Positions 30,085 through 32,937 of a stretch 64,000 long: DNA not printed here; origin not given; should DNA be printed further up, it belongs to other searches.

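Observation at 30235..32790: MsmX/MalK-type ATPase more than doubled in length by extra TOBE-like modules and a long coiled coil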

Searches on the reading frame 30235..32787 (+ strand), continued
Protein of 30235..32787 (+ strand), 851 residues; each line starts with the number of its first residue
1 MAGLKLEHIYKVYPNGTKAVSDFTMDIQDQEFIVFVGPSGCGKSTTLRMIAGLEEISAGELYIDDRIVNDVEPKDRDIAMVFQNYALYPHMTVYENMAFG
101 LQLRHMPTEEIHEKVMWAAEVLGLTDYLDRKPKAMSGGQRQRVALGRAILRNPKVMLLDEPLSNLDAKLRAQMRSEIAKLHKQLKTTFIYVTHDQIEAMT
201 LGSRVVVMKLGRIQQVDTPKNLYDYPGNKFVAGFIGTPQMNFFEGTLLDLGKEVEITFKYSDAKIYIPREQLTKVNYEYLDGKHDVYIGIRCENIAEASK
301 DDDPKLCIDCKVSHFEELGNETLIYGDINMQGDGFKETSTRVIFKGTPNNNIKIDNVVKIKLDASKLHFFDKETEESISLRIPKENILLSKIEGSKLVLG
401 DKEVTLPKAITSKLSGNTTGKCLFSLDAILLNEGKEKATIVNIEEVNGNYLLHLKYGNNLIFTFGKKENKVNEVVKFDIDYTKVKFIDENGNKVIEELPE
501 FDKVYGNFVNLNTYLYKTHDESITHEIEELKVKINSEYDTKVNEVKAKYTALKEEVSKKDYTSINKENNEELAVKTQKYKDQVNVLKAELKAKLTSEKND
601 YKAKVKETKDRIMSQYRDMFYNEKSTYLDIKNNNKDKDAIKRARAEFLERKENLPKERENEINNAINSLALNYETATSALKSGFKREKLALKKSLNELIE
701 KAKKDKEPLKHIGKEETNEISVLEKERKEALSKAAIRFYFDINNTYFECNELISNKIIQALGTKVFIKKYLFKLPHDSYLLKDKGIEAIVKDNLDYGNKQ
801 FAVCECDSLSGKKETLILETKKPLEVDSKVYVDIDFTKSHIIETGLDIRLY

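Call 57: predict_structure(alignment_id=A4)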
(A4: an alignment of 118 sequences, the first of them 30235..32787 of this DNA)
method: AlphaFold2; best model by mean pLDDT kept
length: 851 residues; sequences in the alignment: 118
mean_pLDDT: 80.8   pTM: 0.60
mean pLDDT of the five models: 80.8, 79.2, 78.8, 78.3, 76.5
residues with pLDDT >= 90: 331; 70-90: 327; 50-70: 121; < 50: 72
segments of 3 or more residues with pLDDT < 50: 39-42, 55-87, 132-165
pLDDT, mean of each block of 10 residues (from residue 1): 63 54 70 62 52 46 45 42 46 67 69 71 66 46 47 41 51 68 67 59 75 80 89 74 94 93 92 86 94 90 93 81 88 75 77 87 94 93 89 90 89 82 93 93 91 92 94 95 91 90 91 88 88 93 92 84 82 89 92 93 92 91 88 85 88 88 87 88 89 88 83 90 91 86 90 77 72 94 94 93 90 92 95 92 77 68
secondary structure, 60 per line:
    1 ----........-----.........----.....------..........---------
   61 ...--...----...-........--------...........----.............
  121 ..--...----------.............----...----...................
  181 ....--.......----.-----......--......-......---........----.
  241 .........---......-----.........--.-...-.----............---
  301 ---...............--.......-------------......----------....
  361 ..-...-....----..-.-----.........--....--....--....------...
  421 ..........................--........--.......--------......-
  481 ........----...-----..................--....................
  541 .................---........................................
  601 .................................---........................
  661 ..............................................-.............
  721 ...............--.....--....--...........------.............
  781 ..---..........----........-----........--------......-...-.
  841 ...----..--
elements in order (helices of 4 or more, strands of 3 or more residues): E5-12 E18-26 E31-35 H42-51 E61-63 E66-68 H77-84 H93-103 H108-122 H138-150 E155-157 H162-184 E187-193 E204-209 E212-217 H219-224 H229-234 E240-249 E253-258 E264-268 H269-272 E286-291 E295-297 E307-318 E321-327 E341-346 E357-362 E368-371 E385-393 E396-399 E402-405 H408-411 E418-425 E429-446 E449-456 E459-465 E474-479 E484-488 E493-495 E501-510 H511-518 H521-557 H561-633 H637-706 H708-735 E738-742 E745-748 H751-761 E768-775 E779-782 E786-795 E800-807 E813-820 E829-834 E840-843
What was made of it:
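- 31369..31725 (+): Module 1 (M1), aa 379-497: second, diverged copy of the regulatory domain. The strand order is the same as in REG, at pLDDT about 90 (call 57).
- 31795..32439 (+): Helical insertion, aa 521-735: helices 521-557, 561-633, 637-706 and 708-735. AF2 pLDDT is about 82-93 (call 57).
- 32122..32187 (+): Central turn between helices 561-633 and 637-706, and its flank, aa 630-651 (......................): the most conserved part of the helical region. The turn lies between helices 561-633 and 637-706 (call 57).
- On MalK-type regulatory domain, applied to modules 1 and 3: The strand and helix order is the same in REG, M1 and M3 in the confident model (call 57).
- On SMC/Rad50-type ABC ATPases: The helices lie at aa 521-735, after the NBD and two regulatory-type modules (call 57).
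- Identical strand order in the confident AF2 model: call 57. Strand 501-510 precedes the helices: call 57. The AF2 model of the extension is confident (call 57).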

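Call 60: fold_search(model_id=the predicted structure, library=pdb)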
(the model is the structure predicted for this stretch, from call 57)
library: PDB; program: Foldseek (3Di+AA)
matches with E <= 10: 925; with E <= 0.001: 142
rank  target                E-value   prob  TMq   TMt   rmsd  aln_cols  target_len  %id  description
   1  7x0q_B                9.0e-29  1.00  0.26  0.58  14.5       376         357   56  Crystal structure of ATPase Clo1313_2554 from Clostridium thermocellum (released 2022-09-14)
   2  6yir                  9.5e-29  1.00  0.25  0.54  15.7       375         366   54  Crystal structure of Bacillus subtilis MsmX ATPase (released 2020-11-18)
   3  7x0q_A                6.2e-28  1.00  0.26  0.57  14.7       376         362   56  Crystal structure of ATPase Clo1313_2554 from Clostridium thermocellum (released 2022-09-14)
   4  2d62                  1.6e-27  1.00  0.26  0.55  15.8       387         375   48  Crystal structure of multiple sugar binding transport ATP-binding protein (released 2006-05-08)
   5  1g29_1                3.6e-26  1.00  0.26  0.56  16.2       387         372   45  MALK (released 2000-12-06)
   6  8hps_C                2.6e-24  1.00  0.25  0.53  14.7       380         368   46  LpqY-SugABC in state 5 (released 2023-09-06)
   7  8hpr_C                3.0e-24  1.00  0.25  0.54  14.6       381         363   46  LpqY-SugABC in state 4 (released 2023-09-06)
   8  2r6g_A                4.4e-24  1.00  0.25  0.53  14.4       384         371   42  The Crystal Structure of the E. coli Maltose Transporter (released 2007-11-27)
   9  2awn_B                7.0e-24  1.00  0.25  0.53  14.8       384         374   42  Crystal structure of the ADP-Mg-bound E. Coli MALK (Crystallized with ATP-Mg) (released 2005-12-13)
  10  7cad_C                7.0e-24  1.00  0.25  0.50  14.8       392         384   45  Mycobacterium smegmatis SugABC complex (released 2020-12-02)
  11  3puz_A                1.4e-23  1.00  0.25  0.53  14.6       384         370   43  Crystal Structure of a pre-translocation state MBP-Maltose transporter complex bound to AMP-PNP (released 2011-05-18)
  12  9bcr_D                2.1e-23  1.00  0.25  0.52  15.2       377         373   43  Cryo-EM structure of a bacterial prototype ATP-binding cassette transporter MalFGK2. (released 2025-04-30)
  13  4tqu_S                2.9e-23  1.00  0.26  0.57  14.7       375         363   45  Crystal structure of a bacterial ABC transporter involved in the import of the acidic polysaccharide alginate (released 2015-07-22)
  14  8hpr_D                3.4e-23  1.00  0.25  0.54  14.6       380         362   46  LpqY-SugABC in state 4 (released 2023-09-06)
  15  3puv_B                3.4e-23  1.00  0.24  0.51  14.5       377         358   43  Crystal Structure of an outward-facing MBP-Maltose transporter complex bound to ADP-VO4 (released 2011-08-10)
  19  1q12_A                6.0e-23  1.00  0.25  0.54  14.6       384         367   42  Crystal Structure of the ATP-bound E. coli MalK (released 2003-09-30)
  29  2awn_C                1.7e-20  1.00  0.24  0.55  12.8       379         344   40  Crystal structure of the ADP-Mg-bound E. Coli MALK (Crystallized with ATP-Mg) (released 2005-12-13)
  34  2awn_A                7.8e-18  1.00  0.25  0.59  14.8       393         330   32  Crystal structure of the ADP-Mg-bound E. Coli MALK (Crystallized with ATP-Mg) (released 2005-12-13)
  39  2awn_D                2.3e-16  1.00  0.25  0.64  13.2       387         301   30  Crystal structure of the ADP-Mg-bound E. Coli MALK (Crystallized with ATP-Mg) (released 2005-12-13)
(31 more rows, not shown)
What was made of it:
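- The structure search on the whole model was dominated by the NBD and says nothing about the modules (call 60).
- Tried and rejected: Call 60.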

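Call 68: search_protein_families(library=pfam, proteins=[P0222, P0184], max_evalue=0.01)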
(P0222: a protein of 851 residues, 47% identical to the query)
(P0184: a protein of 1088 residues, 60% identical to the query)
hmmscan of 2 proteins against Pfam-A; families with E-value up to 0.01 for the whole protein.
P0222 (851 aa): 8 families
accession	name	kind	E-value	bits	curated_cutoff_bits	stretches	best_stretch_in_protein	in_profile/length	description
PF00005.33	ABC_tran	-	1.8e-34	119.7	25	1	20-162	1-136/137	ABC transporter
PF17912.7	OB_MalK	-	4.2e-07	31.2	27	1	236-295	1-53/53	MalK OB fold domain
PF08402.16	TOBE_2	-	6.3e-07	29.9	21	1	289-369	2-76/76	TOBE domain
PF13304.12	AAA_21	-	3.3e-06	27.8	27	0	124-194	227-299/304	AAA domain, putative AbiEii toxin, Type IV TA system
PF03215.21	Rad17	-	0.00073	20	23.8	1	23-96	38-111/186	Rad17 P-loop domain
PF03193.22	RsgA_GTPase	-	0.0043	17.3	30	1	17-60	94-136/174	RsgA GTPase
PF13401.12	AAA_22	-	0.0058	17.4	27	0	30-55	5-30/130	AAA domain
PF13521.12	AAA_28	-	0.0067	17.1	27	0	33-52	2-21/164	AAA domain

P0184 (1088 aa): 10 families
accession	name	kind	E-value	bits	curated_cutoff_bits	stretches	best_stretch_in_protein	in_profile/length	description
PF00005.33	ABC_tran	-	6.5e-31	108.2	25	1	21-162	2-136/137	ABC transporter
PF20403.5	DUF6693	-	4.4e-22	78.7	31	2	592-683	6-103/104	Family of unknown function (DUF6693)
PF05987.18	DUF898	-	2.1e-20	73.5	28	3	687-772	116-201/336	Bacterial protein of unknown function (DUF898)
PF17912.7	OB_MalK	-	8.4e-06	27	27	1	236-295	1-53/53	MalK OB fold domain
PF13304.12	AAA_21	-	1.7e-05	25.5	27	0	148-195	251-300/304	AAA domain, putative AbiEii toxin, Type IV TA system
PF02463.25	SMC_N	-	6.9e-05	22.8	40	1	29-203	23-209/220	RecF/RecN/SMC N terminal domain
PF14018.11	DUF4234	-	0.0013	19.2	25.3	0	755-772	3-20/70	Domain of unknown function (DUF4234)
PF03215.21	Rad17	-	0.0016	18.9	23.8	1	27-95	42-110/186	Rad17 P-loop domain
PF13401.12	AAA_22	-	0.0033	18.2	27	1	29-56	4-31/130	AAA domain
PF03193.22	RsgA_GTPase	-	0.0077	16.5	30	0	18-59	95-135/174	RsgA GTPase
